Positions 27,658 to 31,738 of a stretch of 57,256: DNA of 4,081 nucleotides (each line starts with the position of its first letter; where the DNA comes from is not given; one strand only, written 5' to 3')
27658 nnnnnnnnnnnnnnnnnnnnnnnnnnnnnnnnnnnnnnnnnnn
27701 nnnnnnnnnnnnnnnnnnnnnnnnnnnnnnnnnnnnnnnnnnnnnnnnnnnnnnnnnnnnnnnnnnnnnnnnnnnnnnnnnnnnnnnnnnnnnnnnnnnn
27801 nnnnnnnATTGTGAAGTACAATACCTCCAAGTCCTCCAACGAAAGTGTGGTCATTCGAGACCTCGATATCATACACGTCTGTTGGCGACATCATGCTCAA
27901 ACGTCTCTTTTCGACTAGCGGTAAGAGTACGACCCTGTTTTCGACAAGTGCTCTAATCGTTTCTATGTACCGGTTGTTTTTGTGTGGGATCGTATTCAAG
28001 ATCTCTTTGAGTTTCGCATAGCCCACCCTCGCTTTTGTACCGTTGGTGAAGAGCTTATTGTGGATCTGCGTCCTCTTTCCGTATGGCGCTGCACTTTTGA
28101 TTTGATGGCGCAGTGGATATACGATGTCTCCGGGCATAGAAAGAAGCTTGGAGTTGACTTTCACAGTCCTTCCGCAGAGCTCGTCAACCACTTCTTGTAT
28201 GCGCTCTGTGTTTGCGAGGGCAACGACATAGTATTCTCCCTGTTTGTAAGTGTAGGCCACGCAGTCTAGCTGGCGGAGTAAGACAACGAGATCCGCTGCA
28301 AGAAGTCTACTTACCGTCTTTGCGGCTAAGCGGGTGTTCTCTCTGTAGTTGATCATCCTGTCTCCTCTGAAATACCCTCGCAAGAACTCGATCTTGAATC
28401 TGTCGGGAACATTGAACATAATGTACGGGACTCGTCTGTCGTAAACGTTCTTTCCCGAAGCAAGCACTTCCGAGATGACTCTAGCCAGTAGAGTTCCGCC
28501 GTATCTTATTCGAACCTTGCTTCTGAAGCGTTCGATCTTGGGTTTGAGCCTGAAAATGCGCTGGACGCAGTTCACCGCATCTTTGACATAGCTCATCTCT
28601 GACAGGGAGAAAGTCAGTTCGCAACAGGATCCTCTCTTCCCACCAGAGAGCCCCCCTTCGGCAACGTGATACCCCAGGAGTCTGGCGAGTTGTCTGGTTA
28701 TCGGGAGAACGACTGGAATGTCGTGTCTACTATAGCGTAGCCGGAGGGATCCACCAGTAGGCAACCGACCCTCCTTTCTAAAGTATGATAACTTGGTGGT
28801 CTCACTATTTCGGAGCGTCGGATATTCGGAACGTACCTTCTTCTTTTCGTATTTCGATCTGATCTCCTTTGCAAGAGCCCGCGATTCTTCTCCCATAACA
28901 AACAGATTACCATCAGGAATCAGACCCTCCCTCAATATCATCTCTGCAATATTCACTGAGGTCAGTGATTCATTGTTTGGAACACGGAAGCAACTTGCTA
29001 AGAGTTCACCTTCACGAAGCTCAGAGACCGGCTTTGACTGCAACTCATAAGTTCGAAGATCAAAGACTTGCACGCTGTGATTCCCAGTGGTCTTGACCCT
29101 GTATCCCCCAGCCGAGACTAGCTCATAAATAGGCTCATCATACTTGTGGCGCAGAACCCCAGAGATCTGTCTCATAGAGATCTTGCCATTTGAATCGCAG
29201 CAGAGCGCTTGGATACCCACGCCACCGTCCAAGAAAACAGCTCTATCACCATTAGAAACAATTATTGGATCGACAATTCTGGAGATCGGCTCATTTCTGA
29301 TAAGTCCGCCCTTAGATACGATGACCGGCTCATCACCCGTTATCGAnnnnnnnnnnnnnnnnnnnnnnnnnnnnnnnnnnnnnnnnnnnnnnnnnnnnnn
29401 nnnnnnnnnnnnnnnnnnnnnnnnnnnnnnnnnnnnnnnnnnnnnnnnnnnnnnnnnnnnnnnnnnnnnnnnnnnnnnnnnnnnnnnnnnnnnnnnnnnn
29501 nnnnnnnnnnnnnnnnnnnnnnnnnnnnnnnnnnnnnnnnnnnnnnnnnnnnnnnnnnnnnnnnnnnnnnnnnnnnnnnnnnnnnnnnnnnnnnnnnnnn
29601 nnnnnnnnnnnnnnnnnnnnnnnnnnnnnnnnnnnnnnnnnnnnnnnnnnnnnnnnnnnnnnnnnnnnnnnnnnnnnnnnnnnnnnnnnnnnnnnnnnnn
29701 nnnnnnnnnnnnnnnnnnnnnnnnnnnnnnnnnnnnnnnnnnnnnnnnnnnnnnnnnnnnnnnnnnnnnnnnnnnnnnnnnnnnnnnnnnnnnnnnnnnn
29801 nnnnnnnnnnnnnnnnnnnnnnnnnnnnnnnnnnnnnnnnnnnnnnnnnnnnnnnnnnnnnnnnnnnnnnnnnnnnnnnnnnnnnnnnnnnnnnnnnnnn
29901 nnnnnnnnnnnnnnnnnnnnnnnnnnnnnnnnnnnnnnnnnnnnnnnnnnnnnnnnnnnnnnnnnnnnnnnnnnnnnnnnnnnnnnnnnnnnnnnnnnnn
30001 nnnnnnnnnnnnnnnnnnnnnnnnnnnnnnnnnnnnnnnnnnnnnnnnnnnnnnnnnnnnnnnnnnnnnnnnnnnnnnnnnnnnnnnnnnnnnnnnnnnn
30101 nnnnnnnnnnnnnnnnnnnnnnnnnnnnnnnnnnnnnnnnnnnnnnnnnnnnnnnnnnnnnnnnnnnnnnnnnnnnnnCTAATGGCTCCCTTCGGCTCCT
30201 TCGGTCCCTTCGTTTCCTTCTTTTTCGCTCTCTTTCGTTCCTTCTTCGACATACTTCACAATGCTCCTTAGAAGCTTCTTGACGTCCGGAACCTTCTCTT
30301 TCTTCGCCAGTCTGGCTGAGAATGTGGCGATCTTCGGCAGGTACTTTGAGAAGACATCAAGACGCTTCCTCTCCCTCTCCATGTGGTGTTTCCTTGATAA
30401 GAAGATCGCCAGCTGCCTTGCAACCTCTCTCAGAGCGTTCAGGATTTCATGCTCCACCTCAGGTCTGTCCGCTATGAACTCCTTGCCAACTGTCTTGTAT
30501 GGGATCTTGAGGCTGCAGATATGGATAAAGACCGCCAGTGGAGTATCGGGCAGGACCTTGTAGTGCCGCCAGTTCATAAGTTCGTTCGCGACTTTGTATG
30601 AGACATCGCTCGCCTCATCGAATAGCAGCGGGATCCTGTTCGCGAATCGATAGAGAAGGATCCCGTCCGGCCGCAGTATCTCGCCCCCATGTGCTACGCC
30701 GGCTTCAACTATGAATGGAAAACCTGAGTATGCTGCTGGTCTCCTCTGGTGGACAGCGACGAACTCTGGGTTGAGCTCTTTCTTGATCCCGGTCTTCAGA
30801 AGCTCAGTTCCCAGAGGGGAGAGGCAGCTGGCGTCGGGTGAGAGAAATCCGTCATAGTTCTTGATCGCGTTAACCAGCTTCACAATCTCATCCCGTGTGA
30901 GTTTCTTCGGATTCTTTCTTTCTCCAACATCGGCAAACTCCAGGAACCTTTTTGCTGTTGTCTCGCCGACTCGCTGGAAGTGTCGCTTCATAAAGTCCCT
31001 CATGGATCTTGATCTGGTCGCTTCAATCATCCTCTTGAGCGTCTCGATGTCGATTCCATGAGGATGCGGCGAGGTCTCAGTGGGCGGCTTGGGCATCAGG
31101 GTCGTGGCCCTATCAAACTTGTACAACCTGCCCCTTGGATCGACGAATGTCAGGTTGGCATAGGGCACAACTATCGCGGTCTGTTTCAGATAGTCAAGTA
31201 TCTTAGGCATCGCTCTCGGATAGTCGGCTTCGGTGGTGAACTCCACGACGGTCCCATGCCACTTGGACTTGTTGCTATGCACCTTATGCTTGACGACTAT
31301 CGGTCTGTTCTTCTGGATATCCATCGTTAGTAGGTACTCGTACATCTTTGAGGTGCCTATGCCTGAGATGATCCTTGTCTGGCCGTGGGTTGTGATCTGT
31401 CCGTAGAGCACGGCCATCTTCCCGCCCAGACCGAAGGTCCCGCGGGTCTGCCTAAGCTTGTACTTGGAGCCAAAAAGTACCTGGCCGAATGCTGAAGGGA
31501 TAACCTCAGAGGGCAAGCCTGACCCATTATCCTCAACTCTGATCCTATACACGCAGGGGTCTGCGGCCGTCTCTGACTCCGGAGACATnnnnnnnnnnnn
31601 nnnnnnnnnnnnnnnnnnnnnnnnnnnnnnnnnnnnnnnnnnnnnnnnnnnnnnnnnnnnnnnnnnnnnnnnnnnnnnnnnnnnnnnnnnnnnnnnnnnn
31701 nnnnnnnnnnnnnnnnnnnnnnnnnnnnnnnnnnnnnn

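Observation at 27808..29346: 513-aa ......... intein in the Toprim domain of Top6A, with Ser at both splice junctions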

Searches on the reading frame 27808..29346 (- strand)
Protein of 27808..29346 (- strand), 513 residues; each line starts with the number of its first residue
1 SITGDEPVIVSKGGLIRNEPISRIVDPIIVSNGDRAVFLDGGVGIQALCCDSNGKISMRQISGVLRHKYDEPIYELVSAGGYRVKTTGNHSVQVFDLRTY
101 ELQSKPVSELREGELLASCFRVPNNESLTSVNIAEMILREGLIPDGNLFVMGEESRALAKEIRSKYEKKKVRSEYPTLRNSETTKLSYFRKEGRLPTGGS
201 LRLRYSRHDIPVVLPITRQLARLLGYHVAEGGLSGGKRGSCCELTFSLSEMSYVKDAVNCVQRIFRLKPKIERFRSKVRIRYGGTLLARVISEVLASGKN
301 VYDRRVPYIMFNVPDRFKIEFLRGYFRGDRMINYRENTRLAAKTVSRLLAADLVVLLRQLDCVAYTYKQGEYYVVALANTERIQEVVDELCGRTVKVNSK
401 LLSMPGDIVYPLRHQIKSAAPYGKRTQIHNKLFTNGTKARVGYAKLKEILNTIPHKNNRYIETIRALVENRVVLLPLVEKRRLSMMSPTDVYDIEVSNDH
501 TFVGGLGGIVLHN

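Call 20: search_solved_structures(query=window:27808-29346:-, max_evalue=1, show_alignments=2)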
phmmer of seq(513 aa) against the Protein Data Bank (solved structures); distinct sequences matched with E-value up to 1: 8.
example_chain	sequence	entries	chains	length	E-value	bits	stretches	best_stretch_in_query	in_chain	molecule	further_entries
2cw7_A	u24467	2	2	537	8.1e-17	64.5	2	160-364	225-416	Endonuclease PI-PkoII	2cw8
5o9i_A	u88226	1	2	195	4.2e-13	52.2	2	5-143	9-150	Transcription initiation factor IIB,Transcription initiation factor IIB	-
5o9j_A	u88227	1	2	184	1.4e-12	50.5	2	4-124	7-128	Transcription initiation factor IIB,Transcription initiation factor IIB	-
9hth_A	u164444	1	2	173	0.11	14.6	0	52-95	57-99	DNA-directed DNA polymerase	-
4e2u_A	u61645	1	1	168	0.23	13.6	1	52-118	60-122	Pho radA intein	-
2lqm_A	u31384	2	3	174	0.27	13.3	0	52-117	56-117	Pho radA intein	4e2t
8cpo_A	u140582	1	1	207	0.48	12.5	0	54-107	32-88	PolB16 Intein Cys-less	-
8cpn_A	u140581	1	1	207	0.56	12.3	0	54-105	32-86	PolB16 intein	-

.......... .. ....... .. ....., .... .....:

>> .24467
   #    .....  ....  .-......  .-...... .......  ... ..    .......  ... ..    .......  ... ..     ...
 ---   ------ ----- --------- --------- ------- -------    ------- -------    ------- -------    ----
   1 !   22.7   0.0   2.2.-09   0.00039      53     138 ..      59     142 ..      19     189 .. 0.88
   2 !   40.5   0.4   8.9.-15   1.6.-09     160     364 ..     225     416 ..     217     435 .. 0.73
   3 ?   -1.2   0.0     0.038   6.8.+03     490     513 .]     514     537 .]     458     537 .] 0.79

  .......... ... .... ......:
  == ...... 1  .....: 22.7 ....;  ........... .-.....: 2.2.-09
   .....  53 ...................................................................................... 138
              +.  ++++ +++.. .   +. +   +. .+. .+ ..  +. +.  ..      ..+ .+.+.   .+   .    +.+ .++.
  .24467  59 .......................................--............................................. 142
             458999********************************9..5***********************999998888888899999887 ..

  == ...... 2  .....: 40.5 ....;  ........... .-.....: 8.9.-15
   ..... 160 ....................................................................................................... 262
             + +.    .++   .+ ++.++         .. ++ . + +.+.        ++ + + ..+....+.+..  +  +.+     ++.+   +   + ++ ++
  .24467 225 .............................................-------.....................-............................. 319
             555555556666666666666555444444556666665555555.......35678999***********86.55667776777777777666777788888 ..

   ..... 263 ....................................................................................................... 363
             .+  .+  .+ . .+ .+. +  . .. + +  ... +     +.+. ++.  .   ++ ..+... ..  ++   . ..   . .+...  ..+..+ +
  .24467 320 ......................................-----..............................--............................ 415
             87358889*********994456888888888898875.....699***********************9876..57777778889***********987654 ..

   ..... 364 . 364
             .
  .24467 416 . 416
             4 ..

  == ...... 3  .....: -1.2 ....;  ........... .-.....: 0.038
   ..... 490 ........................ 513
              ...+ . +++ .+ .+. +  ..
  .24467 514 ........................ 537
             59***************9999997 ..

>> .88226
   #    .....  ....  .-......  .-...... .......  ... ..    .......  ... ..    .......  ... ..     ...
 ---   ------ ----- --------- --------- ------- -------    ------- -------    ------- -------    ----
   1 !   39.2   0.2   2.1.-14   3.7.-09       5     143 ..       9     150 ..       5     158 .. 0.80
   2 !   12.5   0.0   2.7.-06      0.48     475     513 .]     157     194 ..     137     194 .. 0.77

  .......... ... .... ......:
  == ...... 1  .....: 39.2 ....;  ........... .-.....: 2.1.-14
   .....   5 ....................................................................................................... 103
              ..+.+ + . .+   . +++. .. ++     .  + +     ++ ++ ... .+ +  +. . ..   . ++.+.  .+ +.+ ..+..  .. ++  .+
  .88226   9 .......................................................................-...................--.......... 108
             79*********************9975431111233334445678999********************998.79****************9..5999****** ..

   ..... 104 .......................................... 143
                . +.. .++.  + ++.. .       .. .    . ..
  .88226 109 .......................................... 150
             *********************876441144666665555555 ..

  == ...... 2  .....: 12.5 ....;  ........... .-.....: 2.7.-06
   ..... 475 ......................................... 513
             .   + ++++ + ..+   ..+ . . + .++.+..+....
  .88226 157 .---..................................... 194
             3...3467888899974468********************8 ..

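Call 33: search_protein_representatives(protein=window:27808-29346:-)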
Query: 513 residues. Proteins with E-value up to 0.001 (for the whole library): 1484; up to 1e-10: 350; up to 1e-30: 30. The best 150 are listed.
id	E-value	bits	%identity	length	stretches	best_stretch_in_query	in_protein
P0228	2.9e-158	544.2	43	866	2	1-513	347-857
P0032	4.0e-154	530.6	43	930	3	1-513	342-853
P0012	5.6e-154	530.1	48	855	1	1-513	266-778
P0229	3.0e-51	191.3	38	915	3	198-385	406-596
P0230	1.0e-48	183.0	37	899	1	2-513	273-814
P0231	4.8e-48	180.7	29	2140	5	1-513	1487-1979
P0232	6.8e-48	180.2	34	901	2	3-361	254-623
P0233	8.6e-48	179.9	37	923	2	2-362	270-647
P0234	1.7e-47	178.9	32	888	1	1-513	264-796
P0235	1.2e-46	176.1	38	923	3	197-430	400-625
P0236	5.2e-45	170.7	34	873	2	1-362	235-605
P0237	1.4e-43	166.0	35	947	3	210-361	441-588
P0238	4.4e-42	161.1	31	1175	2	1-366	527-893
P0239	5.1e-42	160.8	28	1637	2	2-513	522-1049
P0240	9.5e-41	156.7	34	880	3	201-365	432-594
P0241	1.3e-39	152.9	31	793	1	2-513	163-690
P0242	5.9e-39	150.7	28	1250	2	1-347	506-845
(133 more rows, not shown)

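Call 37: search_protein_families(library=pfam, proteins=[P0230, P0232, P0233, P0234, P0236, P0238, P0239, P0241, P0242], max_evalue=0.00001)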
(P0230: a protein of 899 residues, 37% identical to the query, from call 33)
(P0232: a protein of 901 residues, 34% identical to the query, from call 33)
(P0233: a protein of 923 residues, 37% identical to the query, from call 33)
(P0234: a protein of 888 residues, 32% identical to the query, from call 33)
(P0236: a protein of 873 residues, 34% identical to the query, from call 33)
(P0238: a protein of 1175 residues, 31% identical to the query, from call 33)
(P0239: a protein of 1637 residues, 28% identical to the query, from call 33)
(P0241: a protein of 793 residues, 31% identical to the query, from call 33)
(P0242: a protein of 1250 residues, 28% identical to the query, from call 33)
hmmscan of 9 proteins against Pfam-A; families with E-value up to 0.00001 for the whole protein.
P0230 (899 aa): 2 families
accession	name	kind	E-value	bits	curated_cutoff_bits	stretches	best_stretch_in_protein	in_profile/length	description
PF14890.11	Intein_splicing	-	2.7e-16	60.2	35.8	1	329-814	26-155/155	Intein splicing domain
PF01494.25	FAD_binding_3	-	3.2e-06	27.1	22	0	3-265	3-293/349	FAD binding domain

P0232 (901 aa): 3 families
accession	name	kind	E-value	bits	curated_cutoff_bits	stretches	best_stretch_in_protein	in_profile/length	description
PF14890.11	Intein_splicing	-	3.8e-14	53.2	35.8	1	301-786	37-155/155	Intein splicing domain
PF14528.11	LAGLIDADG_3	-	3.1e-13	50.2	22.5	1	572-661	2-76/82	LAGLIDADG-like domain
PF01494.25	FAD_binding_3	-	3.7e-11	43.3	22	0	6-44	2-40/349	FAD binding domain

P0233 (923 aa): 3 families
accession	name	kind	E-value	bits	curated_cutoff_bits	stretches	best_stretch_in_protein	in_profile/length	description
PF14890.11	Intein_splicing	-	9.2e-18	65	35.8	1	277-813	1-155/155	Intein splicing domain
PF01494.25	FAD_binding_3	-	9.1e-10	38.7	22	1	6-160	4-170/349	FAD binding domain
PF14528.11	LAGLIDADG_3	-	1.8e-07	31.8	22.5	0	596-673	3-65/82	LAGLIDADG-like domain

P0234 (888 aa): 4 families
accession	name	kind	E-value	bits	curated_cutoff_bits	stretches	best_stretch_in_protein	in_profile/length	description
PF14890.11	Intein_splicing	-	8.7e-19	68.3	35.8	1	282-796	10-155/155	Intein splicing domain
PF01494.25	FAD_binding_3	-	9e-11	42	22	1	4-175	2-193/349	FAD binding domain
PF14528.11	LAGLIDADG_3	-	1.6e-10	41.5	22.5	0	584-642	3-55/82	LAGLIDADG-like domain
PF22578.2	GGR_cat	-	7.3e-06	26.2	27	0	174-225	16-73/88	Geranylgeranyl reductase catalytic domain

P0236 (873 aa): 4 families
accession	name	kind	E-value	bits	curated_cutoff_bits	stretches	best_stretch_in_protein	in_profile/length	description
PF14890.11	Intein_splicing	-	4.1e-14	53.1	35.8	1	280-766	18-155/155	Intein splicing domain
PF14528.11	LAGLIDADG_3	-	2.4e-10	41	22.5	1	556-644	5-78/82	LAGLIDADG-like domain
PF03486.20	HI0933_like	-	2.9e-08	33.9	50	1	1-41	3-43/244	HI0933-like protein Rossmann domain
PF13450.12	NAD_binding_8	-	9.4e-07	29.5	21.9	1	3-34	1-32/68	NAD(P)-binding Rossmann-like domain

P0238 (1175 aa): 7 families
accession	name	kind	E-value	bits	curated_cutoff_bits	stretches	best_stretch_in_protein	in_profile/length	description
PF13307.12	Helicase_C_2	-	1.3e-35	123.3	25.3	2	1062-1157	73-169/170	Helicase C-terminal domain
PF14890.11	Intein_splicing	-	1.6e-25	90.1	35.8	1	584-1063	27-155/155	Intein splicing domain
PF06733.21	DEAD_2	-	4.3e-19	69.2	21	1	66-239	6-169/172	DEAD_2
PF14528.11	LAGLIDADG_3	-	6.3e-15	55.6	22.5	1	847-916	3-74/82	LAGLIDADG-like domain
PF06777.17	HBB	-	6.1e-10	39.5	30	1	293-441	41-189/190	Helical and beta-bridge domain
PF00270.35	DEAD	-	1.9e-09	37.9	26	1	10-75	1-65/167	DEAD/DEAH box helicase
PF04851.21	ResIII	-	1.9e-06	28.3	22.5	0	9-232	4-146/164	Type III restriction enzyme, res subunit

P0239 (1637 aa): 3 families
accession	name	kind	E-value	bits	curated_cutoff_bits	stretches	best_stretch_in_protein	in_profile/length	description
PF14890.11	Intein_splicing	-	2.7e-36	125.1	35.8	2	539-1049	10-155/155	Intein splicing domain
PF00437.27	T2SSE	-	3.2e-26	92.3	24.9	2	1049-1130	155-233/370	Type II/IV secretion system protein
PF14528.11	LAGLIDADG_3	-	2.7e-22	79.3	22.5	1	841-915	2-82/82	LAGLIDADG-like domain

P0241 (793 aa): 4 families
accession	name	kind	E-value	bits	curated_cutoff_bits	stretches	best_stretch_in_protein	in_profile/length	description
PF13307.12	Helicase_C_2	-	5.7e-39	134.3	25.3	2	685-779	68-164/170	Helicase C-terminal domain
PF14890.11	Intein_splicing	-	1.9e-24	86.7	35.8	1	186-690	16-155/155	Intein splicing domain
PF14528.11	LAGLIDADG_3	-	8e-12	45.7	22.5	1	465-534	1-65/82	LAGLIDADG-like domain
PF06777.17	HBB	-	6e-09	36.2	30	1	4-74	121-189/190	Helical and beta-bridge domain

P0242 (1250 aa): 6 families
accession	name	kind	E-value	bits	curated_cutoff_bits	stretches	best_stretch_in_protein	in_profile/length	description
PF01434.24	Peptidase_M41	-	4e-66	223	29.9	1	1053-1239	3-191/191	Peptidase family M41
PF14890.11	Intein_splicing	-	3.7e-26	92.2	35.8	2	539-946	10-155/155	Intein splicing domain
PF00004.35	AAA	-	1.8e-17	64.4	21.2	1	435-506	43-108/131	ATPase family associated with various cellular activities (AAA)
PF14528.11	LAGLIDADG_3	-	1.1e-16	61.3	22.5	0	305-361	1-60/82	LAGLIDADG-like domain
PF17862.7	AAA_lid_3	-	2.1e-16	59.6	27.2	1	993-1036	1-44/45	AAA+ lid domain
PF01381.28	HTH_3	-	1.3e-08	35.2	23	0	672-701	7-36/55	Helix-turn-helix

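Call 60: find_related_loci(query=A2, collection=genome_contigs, flank=2500)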
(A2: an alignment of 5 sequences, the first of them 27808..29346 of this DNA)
Query A2 (513 aa) in genome_contigs; peptide patterns used: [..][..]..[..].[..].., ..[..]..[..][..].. (x = any residue, [..] = any of these).
246 stretches matched a pattern; 150 encode a relative of the query (tblastn E <= 1e-3); the best 80 are kept; 80 distinct loci.
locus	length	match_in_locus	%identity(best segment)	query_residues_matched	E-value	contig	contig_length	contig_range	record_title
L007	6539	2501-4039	81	1-513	0e+0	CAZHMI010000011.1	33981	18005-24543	MAG TPA_asm: uncultured Candidatus Bathyarchaeia archaeon isolate binchicken_co274_450 genome assembly, contig: NODE_330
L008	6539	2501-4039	46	1-513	3e-156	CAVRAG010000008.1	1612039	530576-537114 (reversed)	MAG: uncultured Nitrososphaerota archaeon isolate MFD00008.bin.2.90 genome assembly, contig: contig_34, whole genome sho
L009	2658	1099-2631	46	1-513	7e-164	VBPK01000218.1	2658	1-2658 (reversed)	MAG: Thaumarchaeota archaeon isolate TA_8 14_0903_05_40cm_scaffold_43583, whole genome shotgun sequence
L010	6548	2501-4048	49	1-513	4e-153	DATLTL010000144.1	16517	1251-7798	MAG TPA_asm: Nitrososphaerales archaeon isolate SMAG_U13955 k141_732678, whole genome shotgun sequence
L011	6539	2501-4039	47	1-513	2e-152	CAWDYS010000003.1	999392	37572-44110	MAG: uncultured Nitrososphaerota archaeon isolate MFD01476.bin.2.3 genome assembly, contig: contig_6063, whole genome sh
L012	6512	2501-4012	46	1-513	3e-149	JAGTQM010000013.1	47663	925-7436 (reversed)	MAG: Candidatus Bathyarchaeota archaeon isolate QZM_A2_bin_24 QZM_A2_bin_24_scaffold_379_curated, whole genome shotgun s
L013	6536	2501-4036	45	1-513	1e-147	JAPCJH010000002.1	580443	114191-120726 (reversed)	MAG: Thaumarchaeota archaeon isolate SubAcS15-15 SubAcS15-15_2, whole genome shotgun sequence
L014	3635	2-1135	59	136-513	7e-143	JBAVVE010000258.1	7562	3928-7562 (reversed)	MAG: Candidatus Bathyarchaeia archaeon isolate MFD01647_ilm_asm_bin14 k127_157996, whole genome shotgun sequence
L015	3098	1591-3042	43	1-513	8e-142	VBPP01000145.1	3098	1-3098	MAG: Thaumarchaeota archaeon isolate TA_13 14_1009_12_30cm_scaffold_31626, whole genome shotgun sequence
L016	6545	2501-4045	47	1-513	1e-154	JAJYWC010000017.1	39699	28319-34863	MAG: archaeon isolate FK2.bin78 NODE_1127_length_39699_cov_1.601688, whole genome shotgun sequence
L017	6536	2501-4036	61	1-513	0e+0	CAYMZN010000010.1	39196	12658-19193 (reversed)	MAG TPA_asm: uncultured Candidatus Bathyarchaeia archaeon isolate SRP231805_co3_314 genome assembly, contig: NODE_321_le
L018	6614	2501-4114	34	1-513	3e-81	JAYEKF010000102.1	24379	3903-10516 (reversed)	MAG: Thermoproteota archaeon isolate MAG144 MAG144_102, whole genome shotgun sequence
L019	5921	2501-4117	30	1-513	3e-75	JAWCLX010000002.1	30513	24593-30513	MAG: Candidatus Bathyarchaeia archaeon isolate JZ-2_201705_bins_25 JZ-2_201705_bins_25_scaffold_2, whole genome shotgun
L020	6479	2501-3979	31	1-513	3e-60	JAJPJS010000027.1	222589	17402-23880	MAG: Thaumarchaeota archaeon isolate Centralia_MAG_53 k107_9754752, whole genome shotgun sequence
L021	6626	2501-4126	30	1-513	2e-57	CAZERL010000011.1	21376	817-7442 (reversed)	MAG TPA_asm: uncultured archaeon isolate SRP178908_co1_104 genome assembly, contig: NODE_1551_length_21376_cov_10.133202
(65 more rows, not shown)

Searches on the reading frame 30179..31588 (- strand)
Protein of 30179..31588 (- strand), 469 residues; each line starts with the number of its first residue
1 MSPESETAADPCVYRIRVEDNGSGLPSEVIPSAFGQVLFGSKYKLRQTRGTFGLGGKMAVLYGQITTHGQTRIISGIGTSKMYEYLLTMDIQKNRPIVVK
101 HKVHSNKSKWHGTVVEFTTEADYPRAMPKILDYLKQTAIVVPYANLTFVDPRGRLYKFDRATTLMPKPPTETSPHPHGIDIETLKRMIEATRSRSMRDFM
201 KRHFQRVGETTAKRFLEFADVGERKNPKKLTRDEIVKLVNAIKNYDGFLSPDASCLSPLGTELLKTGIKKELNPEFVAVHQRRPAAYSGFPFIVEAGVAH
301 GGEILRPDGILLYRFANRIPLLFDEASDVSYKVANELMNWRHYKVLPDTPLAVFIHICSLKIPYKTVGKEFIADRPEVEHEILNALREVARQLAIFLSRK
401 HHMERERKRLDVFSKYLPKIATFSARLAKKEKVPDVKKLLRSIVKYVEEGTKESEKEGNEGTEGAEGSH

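Call 3: search_protein_families(library=pfam, proteins=[window:30179-31588:-], max_evalue=0.01)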
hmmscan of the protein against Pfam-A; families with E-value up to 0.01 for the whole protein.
window:30179-31588:- (469 aa): 3 families
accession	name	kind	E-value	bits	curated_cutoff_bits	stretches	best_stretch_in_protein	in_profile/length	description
PF09239.17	Topo-VIb_trans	-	6.1e-56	189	24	1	251-409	1-159/159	Topoisomerase VI B subunit, transducer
PF02518.31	HATPase_c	-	0.0015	19.4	26.4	1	13-72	37-92/111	Histidine kinase-, DNA gyrase B-, and HSP90-like ATPase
PF13589.12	HATPase_c_3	-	0.003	18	25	1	15-62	35-83/137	Histidine kinase-, DNA gyrase B-, and HSP90-like ATPase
